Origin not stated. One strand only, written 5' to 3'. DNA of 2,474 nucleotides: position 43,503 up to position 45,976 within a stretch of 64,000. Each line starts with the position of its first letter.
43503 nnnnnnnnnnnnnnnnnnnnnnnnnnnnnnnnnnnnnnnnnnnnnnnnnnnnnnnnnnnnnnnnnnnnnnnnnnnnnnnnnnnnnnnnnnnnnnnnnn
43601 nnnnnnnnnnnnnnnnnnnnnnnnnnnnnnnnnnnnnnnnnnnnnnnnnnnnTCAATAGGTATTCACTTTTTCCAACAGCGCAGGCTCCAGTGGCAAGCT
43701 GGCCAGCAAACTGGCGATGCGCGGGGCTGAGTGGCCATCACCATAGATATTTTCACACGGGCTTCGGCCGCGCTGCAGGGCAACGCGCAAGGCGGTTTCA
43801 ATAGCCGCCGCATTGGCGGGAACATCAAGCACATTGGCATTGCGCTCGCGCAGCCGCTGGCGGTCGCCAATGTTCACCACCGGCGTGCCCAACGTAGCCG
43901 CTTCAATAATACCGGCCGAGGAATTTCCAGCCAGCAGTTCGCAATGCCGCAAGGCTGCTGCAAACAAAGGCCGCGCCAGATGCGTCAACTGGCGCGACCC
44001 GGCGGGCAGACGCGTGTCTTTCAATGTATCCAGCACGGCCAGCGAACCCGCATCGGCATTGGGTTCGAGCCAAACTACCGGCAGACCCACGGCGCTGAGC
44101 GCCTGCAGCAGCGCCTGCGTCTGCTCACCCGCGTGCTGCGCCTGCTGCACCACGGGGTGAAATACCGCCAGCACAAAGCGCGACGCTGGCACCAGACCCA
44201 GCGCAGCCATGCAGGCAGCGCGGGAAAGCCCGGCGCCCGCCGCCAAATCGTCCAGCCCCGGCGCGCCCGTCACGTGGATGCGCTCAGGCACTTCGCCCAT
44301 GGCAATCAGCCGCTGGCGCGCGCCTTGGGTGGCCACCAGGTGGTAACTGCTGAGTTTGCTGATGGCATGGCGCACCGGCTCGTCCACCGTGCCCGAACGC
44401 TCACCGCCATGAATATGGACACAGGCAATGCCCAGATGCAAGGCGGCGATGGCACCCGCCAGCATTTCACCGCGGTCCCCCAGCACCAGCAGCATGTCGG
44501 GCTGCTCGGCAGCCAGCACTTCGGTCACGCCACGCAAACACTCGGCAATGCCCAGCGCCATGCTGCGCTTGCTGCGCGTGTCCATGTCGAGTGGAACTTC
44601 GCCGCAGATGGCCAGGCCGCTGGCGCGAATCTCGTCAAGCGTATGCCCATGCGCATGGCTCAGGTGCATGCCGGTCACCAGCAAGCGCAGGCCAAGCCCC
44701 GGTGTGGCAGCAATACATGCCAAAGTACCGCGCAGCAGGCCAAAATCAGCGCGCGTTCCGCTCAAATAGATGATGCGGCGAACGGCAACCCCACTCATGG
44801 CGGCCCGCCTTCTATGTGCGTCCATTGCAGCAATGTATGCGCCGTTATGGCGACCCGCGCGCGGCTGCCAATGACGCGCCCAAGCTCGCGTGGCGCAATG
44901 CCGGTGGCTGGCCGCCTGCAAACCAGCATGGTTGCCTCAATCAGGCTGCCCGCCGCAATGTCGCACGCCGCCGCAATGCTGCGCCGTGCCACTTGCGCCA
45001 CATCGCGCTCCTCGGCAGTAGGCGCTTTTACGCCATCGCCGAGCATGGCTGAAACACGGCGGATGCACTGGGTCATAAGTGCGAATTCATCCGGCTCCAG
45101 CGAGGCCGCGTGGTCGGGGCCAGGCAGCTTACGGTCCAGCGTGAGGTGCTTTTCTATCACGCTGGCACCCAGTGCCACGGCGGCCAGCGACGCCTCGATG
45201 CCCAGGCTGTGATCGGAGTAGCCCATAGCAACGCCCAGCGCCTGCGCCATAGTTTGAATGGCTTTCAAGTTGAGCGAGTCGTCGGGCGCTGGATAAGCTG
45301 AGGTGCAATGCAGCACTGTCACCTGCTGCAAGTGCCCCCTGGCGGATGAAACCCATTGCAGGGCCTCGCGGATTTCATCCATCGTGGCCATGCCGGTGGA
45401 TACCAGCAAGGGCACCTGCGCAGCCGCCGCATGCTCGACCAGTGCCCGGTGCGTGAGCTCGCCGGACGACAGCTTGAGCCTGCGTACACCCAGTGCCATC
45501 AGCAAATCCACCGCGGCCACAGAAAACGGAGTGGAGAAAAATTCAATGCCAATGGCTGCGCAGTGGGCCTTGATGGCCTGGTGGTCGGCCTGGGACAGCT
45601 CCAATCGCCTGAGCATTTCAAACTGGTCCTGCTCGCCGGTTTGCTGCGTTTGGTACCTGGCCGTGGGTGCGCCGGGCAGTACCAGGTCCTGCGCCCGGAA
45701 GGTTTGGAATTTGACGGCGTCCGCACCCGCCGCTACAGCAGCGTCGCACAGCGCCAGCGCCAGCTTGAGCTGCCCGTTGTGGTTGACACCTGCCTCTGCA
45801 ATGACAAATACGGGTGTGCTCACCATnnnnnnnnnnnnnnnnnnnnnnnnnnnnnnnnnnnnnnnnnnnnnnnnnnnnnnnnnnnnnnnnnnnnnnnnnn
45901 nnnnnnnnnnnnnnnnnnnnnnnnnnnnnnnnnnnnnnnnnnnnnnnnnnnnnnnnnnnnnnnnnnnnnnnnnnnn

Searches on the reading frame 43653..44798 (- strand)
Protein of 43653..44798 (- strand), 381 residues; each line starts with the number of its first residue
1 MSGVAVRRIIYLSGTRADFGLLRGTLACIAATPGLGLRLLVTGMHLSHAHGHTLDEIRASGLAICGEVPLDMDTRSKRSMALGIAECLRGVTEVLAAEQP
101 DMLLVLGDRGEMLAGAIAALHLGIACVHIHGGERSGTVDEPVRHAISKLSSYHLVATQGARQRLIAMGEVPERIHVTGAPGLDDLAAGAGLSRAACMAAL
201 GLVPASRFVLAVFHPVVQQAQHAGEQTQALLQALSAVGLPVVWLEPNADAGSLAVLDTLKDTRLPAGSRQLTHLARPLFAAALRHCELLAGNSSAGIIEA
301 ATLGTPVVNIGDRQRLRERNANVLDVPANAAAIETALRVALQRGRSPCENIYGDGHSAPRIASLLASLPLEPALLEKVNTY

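Call 15: search_protein_families(library=ncbifam, proteins=[window:43653-44798:-], max_evalue=0.00001)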
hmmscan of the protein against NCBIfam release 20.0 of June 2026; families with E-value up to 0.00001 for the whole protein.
window:43653-44798:- (381 aa): 2 families
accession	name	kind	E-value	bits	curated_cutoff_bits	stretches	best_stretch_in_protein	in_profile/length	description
TIGR03568.1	NeuC_NnaA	equivalog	6.4e-109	364.2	235.9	1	7-365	1-365/365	UDP-N-acetylglucosamine 2-epimerase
TIGR00236.1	wecB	equivalog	9.8e-21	74.3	210.15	1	12-364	6-361/366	non-hydrolyzing UDP-N-acetylglucosamine 2-epimerase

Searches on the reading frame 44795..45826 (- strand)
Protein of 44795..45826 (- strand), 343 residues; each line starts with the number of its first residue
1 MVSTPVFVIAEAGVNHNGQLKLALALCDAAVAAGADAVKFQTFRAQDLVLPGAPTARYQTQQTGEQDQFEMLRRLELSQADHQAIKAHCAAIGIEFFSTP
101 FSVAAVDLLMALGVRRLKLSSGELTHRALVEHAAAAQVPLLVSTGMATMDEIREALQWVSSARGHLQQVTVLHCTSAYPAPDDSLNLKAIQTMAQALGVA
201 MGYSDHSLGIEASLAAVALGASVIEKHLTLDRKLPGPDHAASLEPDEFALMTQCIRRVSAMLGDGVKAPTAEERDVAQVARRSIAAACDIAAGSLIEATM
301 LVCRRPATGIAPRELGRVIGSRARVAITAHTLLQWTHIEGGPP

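Call 15: search_protein_families(library=ncbifam, proteins=[window:44795-45826:-], max_evalue=0.00001)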
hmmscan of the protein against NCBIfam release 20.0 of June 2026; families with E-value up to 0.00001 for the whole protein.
window:44795-45826:- (343 aa): 2 families
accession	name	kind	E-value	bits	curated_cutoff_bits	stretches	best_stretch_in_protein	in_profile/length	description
TIGR03569.1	NeuB_NnaB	equivalog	2.4e-125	418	399.65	1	6-330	1-326/329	N-acetylneuraminate synthase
TIGR03586.1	PseI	equivalog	3.1e-80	269.8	340.25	1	6-331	2-325/327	pseudaminic acid synthase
